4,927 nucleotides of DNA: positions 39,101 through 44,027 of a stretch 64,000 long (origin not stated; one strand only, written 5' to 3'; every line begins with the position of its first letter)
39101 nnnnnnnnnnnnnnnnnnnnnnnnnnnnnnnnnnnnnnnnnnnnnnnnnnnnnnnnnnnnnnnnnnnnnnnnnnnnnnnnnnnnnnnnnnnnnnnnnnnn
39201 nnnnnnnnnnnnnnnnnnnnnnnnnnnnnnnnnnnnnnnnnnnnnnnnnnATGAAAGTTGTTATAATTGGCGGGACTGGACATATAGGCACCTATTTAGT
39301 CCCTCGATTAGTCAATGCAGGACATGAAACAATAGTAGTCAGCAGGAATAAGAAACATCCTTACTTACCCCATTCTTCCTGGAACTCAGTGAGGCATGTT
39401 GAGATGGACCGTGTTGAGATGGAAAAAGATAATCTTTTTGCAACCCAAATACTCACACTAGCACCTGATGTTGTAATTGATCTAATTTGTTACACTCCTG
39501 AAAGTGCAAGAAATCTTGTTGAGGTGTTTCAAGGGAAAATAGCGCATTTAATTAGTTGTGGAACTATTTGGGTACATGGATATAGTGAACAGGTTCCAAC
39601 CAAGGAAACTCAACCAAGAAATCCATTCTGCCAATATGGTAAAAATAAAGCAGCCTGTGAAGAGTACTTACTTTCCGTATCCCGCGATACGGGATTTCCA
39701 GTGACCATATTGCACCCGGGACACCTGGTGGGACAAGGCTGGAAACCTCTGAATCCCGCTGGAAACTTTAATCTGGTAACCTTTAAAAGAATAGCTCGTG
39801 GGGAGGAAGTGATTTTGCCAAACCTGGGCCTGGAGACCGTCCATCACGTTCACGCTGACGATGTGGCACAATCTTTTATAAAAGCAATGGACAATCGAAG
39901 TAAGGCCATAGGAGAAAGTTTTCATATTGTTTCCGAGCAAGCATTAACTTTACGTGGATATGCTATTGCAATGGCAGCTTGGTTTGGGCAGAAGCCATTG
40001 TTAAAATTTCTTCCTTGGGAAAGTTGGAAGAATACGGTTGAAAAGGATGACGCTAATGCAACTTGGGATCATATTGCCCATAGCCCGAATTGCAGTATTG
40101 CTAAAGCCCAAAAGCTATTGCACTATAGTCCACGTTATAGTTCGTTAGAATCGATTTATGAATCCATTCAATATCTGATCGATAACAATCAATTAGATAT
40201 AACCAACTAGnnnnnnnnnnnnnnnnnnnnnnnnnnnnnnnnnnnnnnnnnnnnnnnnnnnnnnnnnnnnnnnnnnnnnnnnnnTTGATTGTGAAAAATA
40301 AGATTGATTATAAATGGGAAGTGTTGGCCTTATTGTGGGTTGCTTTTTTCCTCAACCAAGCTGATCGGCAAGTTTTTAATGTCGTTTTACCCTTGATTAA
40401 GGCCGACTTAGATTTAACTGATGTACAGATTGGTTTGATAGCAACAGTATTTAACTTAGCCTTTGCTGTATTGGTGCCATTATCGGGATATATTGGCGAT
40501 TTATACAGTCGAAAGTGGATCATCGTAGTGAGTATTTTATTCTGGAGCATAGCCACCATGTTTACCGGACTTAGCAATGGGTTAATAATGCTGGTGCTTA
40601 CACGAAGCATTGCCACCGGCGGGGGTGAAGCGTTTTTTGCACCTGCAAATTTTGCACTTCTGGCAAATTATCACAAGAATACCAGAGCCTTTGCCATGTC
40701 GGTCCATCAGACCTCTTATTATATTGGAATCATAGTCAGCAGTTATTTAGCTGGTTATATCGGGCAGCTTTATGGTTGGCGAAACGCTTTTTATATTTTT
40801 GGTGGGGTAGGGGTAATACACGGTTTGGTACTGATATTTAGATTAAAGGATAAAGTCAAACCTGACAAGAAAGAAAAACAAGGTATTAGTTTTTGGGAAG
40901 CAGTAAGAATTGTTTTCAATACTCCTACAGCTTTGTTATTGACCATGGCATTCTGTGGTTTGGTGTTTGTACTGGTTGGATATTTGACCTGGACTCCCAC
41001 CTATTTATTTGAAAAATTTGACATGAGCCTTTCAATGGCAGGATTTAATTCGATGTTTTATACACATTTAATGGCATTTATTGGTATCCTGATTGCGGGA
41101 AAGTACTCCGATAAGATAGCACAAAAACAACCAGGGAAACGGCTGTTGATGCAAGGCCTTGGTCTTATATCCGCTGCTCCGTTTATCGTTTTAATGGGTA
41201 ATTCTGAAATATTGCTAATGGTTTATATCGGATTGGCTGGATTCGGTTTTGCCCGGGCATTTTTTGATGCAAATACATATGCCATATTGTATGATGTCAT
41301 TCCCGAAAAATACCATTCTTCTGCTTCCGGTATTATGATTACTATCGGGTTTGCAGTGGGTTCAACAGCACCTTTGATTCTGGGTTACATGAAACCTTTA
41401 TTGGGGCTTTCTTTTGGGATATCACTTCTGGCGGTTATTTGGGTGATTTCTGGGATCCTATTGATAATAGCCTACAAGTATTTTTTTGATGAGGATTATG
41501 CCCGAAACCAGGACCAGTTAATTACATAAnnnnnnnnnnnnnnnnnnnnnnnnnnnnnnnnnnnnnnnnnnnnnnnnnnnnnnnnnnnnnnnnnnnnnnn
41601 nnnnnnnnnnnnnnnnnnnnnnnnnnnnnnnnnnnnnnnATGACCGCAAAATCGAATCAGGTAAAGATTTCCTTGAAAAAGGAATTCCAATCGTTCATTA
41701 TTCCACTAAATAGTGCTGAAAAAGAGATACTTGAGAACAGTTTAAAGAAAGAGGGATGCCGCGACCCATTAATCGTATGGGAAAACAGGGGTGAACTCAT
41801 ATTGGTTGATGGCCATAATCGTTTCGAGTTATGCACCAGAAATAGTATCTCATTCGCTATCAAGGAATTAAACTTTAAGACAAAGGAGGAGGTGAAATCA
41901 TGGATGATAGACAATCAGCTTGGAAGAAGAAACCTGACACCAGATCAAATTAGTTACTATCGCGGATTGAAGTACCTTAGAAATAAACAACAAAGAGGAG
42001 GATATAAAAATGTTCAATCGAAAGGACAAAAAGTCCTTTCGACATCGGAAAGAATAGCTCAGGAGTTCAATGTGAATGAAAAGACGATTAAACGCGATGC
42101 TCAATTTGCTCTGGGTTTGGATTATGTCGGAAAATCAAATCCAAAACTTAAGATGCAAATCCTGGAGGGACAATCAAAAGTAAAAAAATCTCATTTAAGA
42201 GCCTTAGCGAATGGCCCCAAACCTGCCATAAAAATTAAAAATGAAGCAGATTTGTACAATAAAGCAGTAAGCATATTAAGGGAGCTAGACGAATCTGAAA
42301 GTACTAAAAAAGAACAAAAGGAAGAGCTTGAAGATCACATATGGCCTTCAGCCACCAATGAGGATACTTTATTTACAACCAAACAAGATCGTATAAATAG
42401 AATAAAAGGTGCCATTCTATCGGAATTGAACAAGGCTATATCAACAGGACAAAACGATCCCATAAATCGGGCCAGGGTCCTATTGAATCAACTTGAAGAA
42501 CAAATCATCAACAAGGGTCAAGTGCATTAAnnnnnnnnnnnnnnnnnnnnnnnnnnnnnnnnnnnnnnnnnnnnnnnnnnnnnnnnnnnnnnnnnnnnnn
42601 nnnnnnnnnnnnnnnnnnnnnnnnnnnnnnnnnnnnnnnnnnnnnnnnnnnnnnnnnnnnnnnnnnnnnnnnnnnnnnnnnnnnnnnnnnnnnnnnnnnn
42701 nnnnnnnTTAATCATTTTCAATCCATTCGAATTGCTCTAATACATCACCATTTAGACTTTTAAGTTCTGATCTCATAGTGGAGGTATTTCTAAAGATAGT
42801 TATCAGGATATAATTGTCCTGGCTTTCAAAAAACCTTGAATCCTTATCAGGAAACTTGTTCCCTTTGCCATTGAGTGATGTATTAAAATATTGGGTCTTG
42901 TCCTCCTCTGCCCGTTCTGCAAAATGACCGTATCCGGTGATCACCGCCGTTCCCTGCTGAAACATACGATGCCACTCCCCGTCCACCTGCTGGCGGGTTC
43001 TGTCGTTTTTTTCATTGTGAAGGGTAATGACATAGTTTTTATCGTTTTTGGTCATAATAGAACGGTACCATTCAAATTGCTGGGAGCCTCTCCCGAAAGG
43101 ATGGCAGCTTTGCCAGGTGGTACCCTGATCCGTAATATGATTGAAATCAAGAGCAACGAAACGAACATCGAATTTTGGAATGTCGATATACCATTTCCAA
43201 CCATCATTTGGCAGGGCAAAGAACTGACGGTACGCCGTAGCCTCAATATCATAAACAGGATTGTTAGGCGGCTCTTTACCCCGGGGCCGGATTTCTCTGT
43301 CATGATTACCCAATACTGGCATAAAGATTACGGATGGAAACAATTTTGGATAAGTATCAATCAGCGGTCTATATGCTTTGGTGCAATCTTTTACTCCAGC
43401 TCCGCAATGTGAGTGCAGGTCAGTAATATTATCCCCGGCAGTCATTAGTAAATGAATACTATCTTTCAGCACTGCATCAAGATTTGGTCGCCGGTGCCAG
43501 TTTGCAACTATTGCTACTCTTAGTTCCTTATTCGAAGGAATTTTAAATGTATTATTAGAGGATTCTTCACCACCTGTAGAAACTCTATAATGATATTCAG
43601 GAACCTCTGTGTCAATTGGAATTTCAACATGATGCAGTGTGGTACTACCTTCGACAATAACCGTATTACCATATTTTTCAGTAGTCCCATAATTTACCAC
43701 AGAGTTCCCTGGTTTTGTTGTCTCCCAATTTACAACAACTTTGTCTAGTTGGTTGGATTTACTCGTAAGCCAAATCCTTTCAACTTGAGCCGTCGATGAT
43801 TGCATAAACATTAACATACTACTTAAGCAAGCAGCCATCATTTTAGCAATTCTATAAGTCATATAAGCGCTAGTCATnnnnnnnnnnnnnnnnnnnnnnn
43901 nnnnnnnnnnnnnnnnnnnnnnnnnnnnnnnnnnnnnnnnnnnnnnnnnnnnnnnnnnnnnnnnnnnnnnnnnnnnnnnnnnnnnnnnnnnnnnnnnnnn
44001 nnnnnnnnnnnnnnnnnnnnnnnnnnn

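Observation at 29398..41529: Eleven-gene co-directional operon combining sugar-acid, sialate-like and etherase-like enzymes: candidate uncharacterised catabolic pathway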

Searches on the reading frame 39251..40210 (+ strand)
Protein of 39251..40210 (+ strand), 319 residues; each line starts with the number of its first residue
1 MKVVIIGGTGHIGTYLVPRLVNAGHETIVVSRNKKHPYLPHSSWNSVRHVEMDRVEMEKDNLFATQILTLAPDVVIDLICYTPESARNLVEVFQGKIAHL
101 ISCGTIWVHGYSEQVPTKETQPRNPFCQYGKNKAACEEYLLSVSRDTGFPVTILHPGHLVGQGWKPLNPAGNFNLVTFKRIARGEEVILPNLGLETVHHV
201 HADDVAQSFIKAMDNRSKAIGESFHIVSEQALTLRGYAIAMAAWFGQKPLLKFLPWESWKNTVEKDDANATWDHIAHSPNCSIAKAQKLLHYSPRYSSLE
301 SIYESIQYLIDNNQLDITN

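Call 4: search_protein_families(library=pfam, proteins=[window:39251-40210:+])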
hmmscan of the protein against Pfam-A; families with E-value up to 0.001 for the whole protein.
window:39251-40210:+ (319 aa): 6 families
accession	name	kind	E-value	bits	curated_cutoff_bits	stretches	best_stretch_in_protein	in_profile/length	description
PF01370.27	Epimerase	-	4.9e-21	75.7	20.9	1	3-224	1-237/240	NAD dependent epimerase/dehydratase family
PF16363.11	GDP_Man_Dehyd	-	8.9e-09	35.7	27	1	5-75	2-79/332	GDP-mannose 4,6 dehydratase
PF04321.23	RmlD_sub_bind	-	1.5e-07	31.2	27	0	85-248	81-234/287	RmlD substrate binding domain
PF05368.20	NmrA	-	7e-07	29.6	27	1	2-255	4-244/298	NmrA-like family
PF13460.12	NAD_binding_10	-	2.2e-06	28.1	27.2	1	7-160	1-147/184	NAD(P)H-binding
PF03435.24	Sacchrp_dh_NADP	-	0.00047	20.9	25.1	1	3-90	1-85/129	Saccharopine dehydrogenase NADP binding domain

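Call 6: search_protein_families(library=ncbifam, proteins=[window:39251-40210:+], max_evalue=0.00001)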
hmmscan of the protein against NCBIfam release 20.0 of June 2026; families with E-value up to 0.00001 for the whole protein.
window:39251-40210:+ (319 aa): 8 families
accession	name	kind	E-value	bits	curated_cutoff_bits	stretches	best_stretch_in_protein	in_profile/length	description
TIGR01179.1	galE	equivalog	2.1e-09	36.7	262.3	0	89-154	104-171/332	UDP-glucose 4-epimerase GalE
TIGR03466.1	HpnA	hypoth_equivalog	7e-08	31.7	367.65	0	1-249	1-250/327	hopanoid-associated sugar epimerase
TIGR01746.1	Thioester-redct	subfamily_domain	7.9e-08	31.9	213.35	0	121-270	158-303/371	thioester reductase domain-containing protein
TIGR04180.1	EDH_00030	hypoth_equivalog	1.1e-07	31.2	475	1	4-237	2-248/297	NAD-dependent 4,6-dehydratase LegB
NF050030.1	thlkprotThyD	equivalog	6.2e-07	28.9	400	1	1-58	1-60/305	thylakoid membrane protein ThyD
NF047837.1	UDPAcbARedWbcJ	equivalog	7.3e-07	28.4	500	1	127-227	101-196/372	UDP-2-acetamido-2,6-beta-L-arabino-hexul-4-ose reductase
TIGR01214.1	rmlD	equivalog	5.5e-06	25.7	224.05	0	2-248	1-229/285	dTDP-4-dehydrorhamnose reductase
NF043036.1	ErythonDh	equivalog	8.4e-06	25.2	325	0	1-68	1-67/321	D-erythronate dehydrogenase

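Call 20: search_solved_structures(query=window:39251-40210:+, max_evalue=1e-8)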
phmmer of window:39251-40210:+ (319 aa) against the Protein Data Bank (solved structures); distinct sequences matched with E-value up to 1e-8: 2.
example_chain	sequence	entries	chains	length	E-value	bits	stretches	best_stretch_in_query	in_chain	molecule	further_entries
4zrm_A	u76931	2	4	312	2.6e-11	47.1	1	1-226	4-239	UDP-glucose 4-epimerase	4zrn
3m2p_A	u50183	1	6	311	9.8e-11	45.2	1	1-251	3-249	UDP-N-acetylglucosamine 4-epimerase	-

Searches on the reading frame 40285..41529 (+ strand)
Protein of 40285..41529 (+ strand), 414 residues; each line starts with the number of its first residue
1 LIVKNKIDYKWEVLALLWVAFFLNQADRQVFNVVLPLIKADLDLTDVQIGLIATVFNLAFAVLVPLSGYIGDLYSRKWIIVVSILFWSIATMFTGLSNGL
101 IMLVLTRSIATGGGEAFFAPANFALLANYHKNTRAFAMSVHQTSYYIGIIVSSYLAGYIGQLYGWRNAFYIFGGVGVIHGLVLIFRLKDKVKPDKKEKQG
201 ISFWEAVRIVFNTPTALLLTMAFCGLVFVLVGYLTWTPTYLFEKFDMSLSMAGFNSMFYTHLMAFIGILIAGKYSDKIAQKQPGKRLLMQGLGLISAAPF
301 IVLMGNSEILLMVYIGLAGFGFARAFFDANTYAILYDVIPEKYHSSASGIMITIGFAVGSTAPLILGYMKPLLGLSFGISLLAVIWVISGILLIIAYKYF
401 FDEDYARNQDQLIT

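Call 5: search_protein_families(library=pfam, proteins=[window:40285-41529:+])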
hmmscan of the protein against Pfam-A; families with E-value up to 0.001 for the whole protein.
window:40285-41529:+ (414 aa): 4 families
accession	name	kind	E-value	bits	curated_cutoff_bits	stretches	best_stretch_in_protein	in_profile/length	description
PF07690.21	MFS_1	-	5.3e-61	206.9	33.4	2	17-363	1-347/347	Major Facilitator Superfamily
PF03137.26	OATP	-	1.2e-07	30.9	25.8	1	195-279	274-358/545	Organic Anion Transporter Polypeptide (OATP) family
PF00083.30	Sugar_tr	-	4.3e-07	29.6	22.3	1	39-185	38-186/452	Sugar (and other) transporter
PF03092.22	BT1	-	1.2e-05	24.7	22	1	38-402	16-280/432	BT1 family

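Call 34: search_protein_families(library=ncbifam, proteins=[window:40285-41529:+], max_evalue=0.01)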
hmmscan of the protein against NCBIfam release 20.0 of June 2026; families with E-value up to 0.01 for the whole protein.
window:40285-41529:+ (414 aa): 51 families (the best 25 are shown)
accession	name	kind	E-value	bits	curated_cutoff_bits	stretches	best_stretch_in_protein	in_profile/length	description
TIGR00893.1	2A0114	subfamily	2.8e-34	118.7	395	1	20-395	2-397/399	D-galactonate transporter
TIGR00881.1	2A0104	subfamily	5.2e-30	104.7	407.75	1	20-369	3-369/379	phosphoglycerate transporter protein PgtP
TIGR00895.1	2A0115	subfamily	6.1e-26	91.3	418.55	2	8-189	13-194/398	aromatic acid/H+ symport family MFS transporter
NF008963.0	PRK12307.1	equivalog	2.9e-22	79.4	637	1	16-397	22-407/426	MFS transporter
TIGR00711.1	efflux_EmrB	subfamily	5.6e-22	78.1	230.2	1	16-197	6-187/485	DHA2 family efflux MFS transporter permease subunit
NF008661.1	PRK11663.1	subfamily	1.2e-21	77.3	564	1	9-304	27-339/439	MFS transporter family glucose-6-phosphate receptor UhpC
TIGR00900.1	2A0121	subfamily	2e-19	70.2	319.6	2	15-351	2-341/364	H+ Antiporter protein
NF008586.0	PRK11551.1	equivalog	2.2e-15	56.6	410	1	17-392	20-385/406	3-(3-hydroxy-phenyl)propionate transporter MhpT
NF053757.1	BclibactTpBcbE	equivalog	2.9e-15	56.1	600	1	13-357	4-350/394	bacillibactin exporter BcbE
NF000391.1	EmrB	exception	1.7e-14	53.4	925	1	17-190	16-189/501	multidrug efflux MFS transporter permease subunit EmrB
NF000031.1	MFS_efflux_LmrA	exception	4.5e-14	52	850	1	10-192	29-208/484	lincomycin efflux MFS transporter Lmr(A)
TIGR00880.1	2_A_01_02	superfamily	1.5e-13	51.1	131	2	55-188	6-139/141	multidrug resistance protein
NF040895.2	MFS_effux_SdrM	equivalog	2.6e-12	46.6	550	1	13-188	8-181/441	multidrug efflux MFS transporter SdrM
NF003024.0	PRK03893.1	subfamily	2.6e-12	46.3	604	1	9-228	18-240/497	sialate:H+ symport family MFS transporter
TIGR00710.1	efflux_Bcr_CflA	subfamily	1e-11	44.9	200.9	1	17-390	10-381/385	Bcr/CflA family efflux MFS transporter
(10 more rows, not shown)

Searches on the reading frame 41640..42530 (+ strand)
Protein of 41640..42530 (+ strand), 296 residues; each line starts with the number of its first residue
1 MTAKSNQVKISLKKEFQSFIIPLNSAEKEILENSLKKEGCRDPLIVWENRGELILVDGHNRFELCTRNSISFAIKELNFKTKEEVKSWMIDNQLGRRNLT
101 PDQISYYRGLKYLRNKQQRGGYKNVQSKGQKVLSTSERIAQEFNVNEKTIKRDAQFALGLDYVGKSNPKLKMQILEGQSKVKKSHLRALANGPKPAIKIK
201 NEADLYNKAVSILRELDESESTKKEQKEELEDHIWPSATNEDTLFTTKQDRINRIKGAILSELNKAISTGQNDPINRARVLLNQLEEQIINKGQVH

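Call 5: search_protein_families(library=pfam, proteins=[window:41640-42530:+])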
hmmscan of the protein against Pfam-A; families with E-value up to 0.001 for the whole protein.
window:41640-42530:+ (296 aa): 0 families

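Call 34: search_protein_families(library=ncbifam, proteins=[window:41640-42530:+], max_evalue=0.01)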
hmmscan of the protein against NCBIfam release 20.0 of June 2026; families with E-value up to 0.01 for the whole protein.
window:41640-42530:+ (296 aa): 1 family
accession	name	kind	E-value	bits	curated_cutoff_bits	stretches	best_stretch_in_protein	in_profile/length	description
NF010604.0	PRK14000.1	equivalog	0.0089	15.7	342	0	140-220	71-154/185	K(+)-transporting ATPase subunit C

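Call 43: search_protein_families(library=pfam, proteins=[window:41640-42530:+], max_evalue=5)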
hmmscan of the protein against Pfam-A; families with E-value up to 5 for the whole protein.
window:41640-42530:+ (296 aa): 4 families
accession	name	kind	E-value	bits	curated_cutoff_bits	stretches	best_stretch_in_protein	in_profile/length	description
PF14577.11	SEO_C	-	0.04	13.8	26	1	141-174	47-80/232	Sieve element occlusion C-terminus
PF08279.18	HTH_11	-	0.049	14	25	1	135-153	17-35/55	HTH domain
PF17745.6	Ydr279_N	-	0.054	14.2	25.2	1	60-95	25-60/79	Ydr279p protein triple barrel domain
PF03748.19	FliL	-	0.9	10.5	24.6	0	195-235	41-75/103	Flagellar basal body-associated protein FliL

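Call 89: search_protein_families(library=phrogs, proteins=[window:41640-42530:+], max_evalue=0.01)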
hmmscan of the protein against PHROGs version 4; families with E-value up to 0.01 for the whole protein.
window:41640-42530:+ (296 aa): 3 families
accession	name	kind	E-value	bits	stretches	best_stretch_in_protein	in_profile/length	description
phrog_21315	-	unknown function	2.2e-06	27.9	1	18-107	22-108/415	-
phrog_2159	-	DNA, RNA and nucleotide metabolism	0.00091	19.7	1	25-67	81-124/365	ParB-like partition protein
phrog_498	-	other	0.0067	16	0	27-90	57-120/633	DNA methyltransferase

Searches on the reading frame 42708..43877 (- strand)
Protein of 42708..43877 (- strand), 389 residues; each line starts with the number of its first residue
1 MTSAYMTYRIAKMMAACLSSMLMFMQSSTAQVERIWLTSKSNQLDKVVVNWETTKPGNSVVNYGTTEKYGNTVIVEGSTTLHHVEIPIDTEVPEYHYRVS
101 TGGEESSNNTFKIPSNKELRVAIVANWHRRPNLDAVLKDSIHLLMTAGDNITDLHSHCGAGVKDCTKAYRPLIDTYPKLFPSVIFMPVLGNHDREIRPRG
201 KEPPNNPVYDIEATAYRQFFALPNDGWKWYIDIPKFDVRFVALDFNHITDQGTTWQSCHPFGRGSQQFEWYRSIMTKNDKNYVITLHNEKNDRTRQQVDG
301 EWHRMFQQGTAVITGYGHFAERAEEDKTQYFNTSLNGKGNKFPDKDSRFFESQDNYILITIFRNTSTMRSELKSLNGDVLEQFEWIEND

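Call 5: search_protein_families(library=pfam, proteins=[window:42708-43877:-])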
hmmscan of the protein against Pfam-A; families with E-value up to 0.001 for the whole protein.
window:42708-43877:- (389 aa): 0 families

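Call 34: search_protein_families(library=ncbifam, proteins=[window:42708-43877:-], max_evalue=0.01)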
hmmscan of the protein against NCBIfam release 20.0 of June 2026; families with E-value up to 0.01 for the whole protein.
window:42708-43877:- (389 aa): 0 families

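Call 43: search_protein_families(library=pfam, proteins=[window:42708-43877:-], max_evalue=5)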
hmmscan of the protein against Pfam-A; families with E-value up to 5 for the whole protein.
window:42708-43877:- (389 aa): 2 families
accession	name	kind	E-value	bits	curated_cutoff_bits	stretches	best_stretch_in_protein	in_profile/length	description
PF16656.11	Pur_ac_phosph_N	-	0.0011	19.9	30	1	33-112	2-92/93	Purple acid Phosphatase, N-terminal domain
PF00149.33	Metallophos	-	0.0013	19.6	21.5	1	121-292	3-159/191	Calcineurin-like phosphoesterase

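Call 89: search_protein_families(library=phrogs, proteins=[window:42708-43877:-], max_evalue=0.01)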
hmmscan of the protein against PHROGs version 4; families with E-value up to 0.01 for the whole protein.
window:42708-43877:- (389 aa): 0 families
